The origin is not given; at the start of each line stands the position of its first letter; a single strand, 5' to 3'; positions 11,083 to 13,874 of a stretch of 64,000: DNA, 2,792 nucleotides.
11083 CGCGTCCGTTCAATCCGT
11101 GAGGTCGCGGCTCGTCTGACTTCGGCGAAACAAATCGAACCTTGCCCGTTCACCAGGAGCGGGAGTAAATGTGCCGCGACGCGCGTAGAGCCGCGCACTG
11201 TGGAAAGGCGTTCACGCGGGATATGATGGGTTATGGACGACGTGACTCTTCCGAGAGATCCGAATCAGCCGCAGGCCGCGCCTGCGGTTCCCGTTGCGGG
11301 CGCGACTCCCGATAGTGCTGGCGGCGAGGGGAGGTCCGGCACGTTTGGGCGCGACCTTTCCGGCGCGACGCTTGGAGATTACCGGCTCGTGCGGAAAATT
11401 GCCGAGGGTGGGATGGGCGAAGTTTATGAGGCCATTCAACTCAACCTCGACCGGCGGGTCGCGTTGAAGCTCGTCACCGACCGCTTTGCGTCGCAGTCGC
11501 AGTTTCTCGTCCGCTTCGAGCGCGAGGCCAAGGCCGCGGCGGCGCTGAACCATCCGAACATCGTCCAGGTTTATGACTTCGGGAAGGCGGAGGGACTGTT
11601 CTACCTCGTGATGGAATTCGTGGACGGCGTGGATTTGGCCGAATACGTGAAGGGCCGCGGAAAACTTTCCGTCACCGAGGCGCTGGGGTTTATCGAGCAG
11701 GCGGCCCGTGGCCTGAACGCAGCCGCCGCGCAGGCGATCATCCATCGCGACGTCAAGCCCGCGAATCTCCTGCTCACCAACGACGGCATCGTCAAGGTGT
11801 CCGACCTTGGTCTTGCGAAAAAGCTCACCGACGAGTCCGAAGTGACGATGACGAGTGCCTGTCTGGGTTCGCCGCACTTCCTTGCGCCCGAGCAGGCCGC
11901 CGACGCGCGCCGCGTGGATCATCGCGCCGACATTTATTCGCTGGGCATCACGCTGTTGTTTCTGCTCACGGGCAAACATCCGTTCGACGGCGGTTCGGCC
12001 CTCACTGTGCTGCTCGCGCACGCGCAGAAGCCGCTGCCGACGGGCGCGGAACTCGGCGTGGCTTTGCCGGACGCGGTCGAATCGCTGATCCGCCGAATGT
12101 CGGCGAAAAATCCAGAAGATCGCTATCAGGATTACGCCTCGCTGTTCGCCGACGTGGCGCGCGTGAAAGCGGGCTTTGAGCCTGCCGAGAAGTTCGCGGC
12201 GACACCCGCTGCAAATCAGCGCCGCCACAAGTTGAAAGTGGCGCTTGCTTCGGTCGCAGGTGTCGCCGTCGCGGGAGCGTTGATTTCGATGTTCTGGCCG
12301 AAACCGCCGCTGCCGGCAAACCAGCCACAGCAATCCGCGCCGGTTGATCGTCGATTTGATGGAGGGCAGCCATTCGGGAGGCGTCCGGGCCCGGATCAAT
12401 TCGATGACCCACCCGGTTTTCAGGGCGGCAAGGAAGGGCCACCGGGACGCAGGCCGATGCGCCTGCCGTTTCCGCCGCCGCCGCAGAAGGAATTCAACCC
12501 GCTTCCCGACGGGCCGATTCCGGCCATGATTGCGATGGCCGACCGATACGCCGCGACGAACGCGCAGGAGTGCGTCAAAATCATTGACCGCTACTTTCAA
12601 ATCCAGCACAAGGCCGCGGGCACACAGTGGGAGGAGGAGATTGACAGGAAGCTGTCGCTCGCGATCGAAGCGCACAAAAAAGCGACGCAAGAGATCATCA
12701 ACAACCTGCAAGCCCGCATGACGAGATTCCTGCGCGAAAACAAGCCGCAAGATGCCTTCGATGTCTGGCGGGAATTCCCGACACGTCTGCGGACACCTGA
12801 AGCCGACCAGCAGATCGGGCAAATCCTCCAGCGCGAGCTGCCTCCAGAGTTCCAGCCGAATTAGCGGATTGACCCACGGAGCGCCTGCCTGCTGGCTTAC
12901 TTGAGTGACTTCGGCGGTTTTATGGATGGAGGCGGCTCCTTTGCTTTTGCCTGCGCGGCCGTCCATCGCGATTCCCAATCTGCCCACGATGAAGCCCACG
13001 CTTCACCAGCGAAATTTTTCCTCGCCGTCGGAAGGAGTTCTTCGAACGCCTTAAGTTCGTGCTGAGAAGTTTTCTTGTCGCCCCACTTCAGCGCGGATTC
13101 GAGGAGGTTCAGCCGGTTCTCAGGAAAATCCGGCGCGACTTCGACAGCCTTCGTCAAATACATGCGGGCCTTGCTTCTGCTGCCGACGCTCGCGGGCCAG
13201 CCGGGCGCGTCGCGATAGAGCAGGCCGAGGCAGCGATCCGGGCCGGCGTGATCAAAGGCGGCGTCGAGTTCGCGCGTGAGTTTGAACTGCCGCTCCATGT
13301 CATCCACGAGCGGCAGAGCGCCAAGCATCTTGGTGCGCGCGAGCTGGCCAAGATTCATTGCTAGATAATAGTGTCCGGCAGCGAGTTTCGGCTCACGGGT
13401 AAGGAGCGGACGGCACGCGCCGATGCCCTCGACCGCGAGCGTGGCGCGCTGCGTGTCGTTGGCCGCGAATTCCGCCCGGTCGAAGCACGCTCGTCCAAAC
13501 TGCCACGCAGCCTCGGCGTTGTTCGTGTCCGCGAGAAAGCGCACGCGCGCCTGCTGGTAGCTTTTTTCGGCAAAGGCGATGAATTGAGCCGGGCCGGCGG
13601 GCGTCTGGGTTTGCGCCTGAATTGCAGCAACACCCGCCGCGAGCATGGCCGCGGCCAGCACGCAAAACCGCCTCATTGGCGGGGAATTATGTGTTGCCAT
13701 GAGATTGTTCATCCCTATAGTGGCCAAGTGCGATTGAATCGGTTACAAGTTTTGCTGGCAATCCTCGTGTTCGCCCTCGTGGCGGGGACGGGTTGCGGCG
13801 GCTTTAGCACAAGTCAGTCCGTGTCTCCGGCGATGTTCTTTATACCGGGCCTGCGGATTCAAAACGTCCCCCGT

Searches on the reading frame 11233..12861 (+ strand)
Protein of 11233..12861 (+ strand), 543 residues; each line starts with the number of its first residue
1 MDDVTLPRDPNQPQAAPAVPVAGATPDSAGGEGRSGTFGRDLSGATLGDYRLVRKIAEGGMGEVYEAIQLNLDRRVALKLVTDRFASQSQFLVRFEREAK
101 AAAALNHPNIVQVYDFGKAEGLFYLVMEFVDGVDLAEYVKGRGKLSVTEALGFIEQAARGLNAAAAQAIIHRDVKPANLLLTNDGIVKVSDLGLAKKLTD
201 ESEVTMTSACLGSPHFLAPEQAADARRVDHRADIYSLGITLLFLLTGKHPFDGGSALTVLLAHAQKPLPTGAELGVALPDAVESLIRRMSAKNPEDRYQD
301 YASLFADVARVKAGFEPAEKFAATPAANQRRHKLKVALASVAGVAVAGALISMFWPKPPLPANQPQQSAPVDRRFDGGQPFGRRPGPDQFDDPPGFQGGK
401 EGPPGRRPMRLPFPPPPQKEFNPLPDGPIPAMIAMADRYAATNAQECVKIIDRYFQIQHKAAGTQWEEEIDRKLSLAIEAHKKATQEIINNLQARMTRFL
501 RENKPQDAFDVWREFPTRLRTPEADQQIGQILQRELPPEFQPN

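Call 49: search_protein_families(library=pfam, proteins=[window:11233-12861:+], max_evalue=0.001)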
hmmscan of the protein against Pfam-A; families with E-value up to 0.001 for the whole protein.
window:11233-12861:+ (543 aa): 4 families
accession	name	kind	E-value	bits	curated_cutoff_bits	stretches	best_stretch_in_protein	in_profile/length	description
PF00069.31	Pkinase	-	7.9e-47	160.3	31.7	1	50-298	1-252/263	Protein kinase domain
PF07714.23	PK_Tyr_Ser-Thr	-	6.7e-36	124.4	23.1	1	52-297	3-248/258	Protein tyrosine and serine/threonine kinase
PF01636.29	APH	-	0.00051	20.3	23.2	0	69-162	18-105/239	Phosphotransferase enzyme family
PF03109.22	ABC1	-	0.0006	19.5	22.9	0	123-207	143-226/244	ABC1 atypical kinase-like domain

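Call 59: search_protein_families(library=ncbifam, proteins=[window:11233-12861:+], max_evalue=0.00001)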
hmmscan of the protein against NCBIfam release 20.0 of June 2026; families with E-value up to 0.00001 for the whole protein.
window:11233-12861:+ (543 aa): 11 families
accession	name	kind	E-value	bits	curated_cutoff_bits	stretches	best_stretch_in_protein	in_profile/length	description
NF033483.0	PknB_PASTA_kin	equivalog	4.9e-95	319.7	450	1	50-330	9-287/563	Stk1 family PASTA domain-containing Ser/Thr kinase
NF052427.1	StpK7MSMEG_1200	equivalog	1.4e-60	205.4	900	1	45-357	4-318/601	serine/threonine protein kinase StpK7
NF047741.1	antiphage_MADS6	equivalog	9e-47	159.9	460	2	144-313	295-462/612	methylation-associated defense system protein kinase MAD6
TIGR03903.1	TOMM_kin_cyc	equivalog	1.9e-35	122.1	705.75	1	74-304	4-240/1267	TOMM system kinase/cyclase fusion protein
NF053615.1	SerThrKinAfsKStmc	equivalog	1.4e-32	113.2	1300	1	47-297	12-254/809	protein serine/threonine kinase AfsK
NF009651.0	PRK13184.1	equivalog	4.1e-30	104.5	839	1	48-309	2-288/932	serine/threonine-protein kinase PknD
NF038150.1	lanthi_synth_IV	equivalog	1.8e-24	86.2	650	1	48-329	189-471/851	class IV lanthionine synthetase LanL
NF033442.0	BREX_PglW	equivalog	1.7e-18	65.8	990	2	88-183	548-644/1391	BREX system serine/threonine kinase PglW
NF038151.1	lanthi_synth_III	equivalog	8e-11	41.1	575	1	50-248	222-426/833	class III lanthionine synthetase LanKC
NF058632.1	SerThrKinPrkT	equivalog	1.5e-09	37.3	280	1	49-184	22-153/322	serine/threonine protein kinase PrkT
NF043056.1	T4SS_LegK1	equivalog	1.4e-06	27.2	550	1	117-241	148-280/516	Dot/Icm T4SS effector kinase LegK1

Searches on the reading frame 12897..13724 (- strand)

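Call 49: search_protein_families(library=pfam, proteins=[window:12897-13724:-], max_evalue=0.001)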
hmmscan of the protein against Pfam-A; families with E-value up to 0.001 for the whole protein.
window:12897-13724:- (275 aa): 0 families

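Call 59: search_protein_families(library=ncbifam, proteins=[window:12897-13724:-], max_evalue=0.00001)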
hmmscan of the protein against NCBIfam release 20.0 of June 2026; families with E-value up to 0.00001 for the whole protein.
window:12897-13724:- (275 aa): 1 family
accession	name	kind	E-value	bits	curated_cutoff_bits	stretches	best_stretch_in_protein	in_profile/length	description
NF045602.2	BstC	equivalog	1.2e-26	93.7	350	1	76-254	69-244/250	sterol transporter outer membrane protein BstC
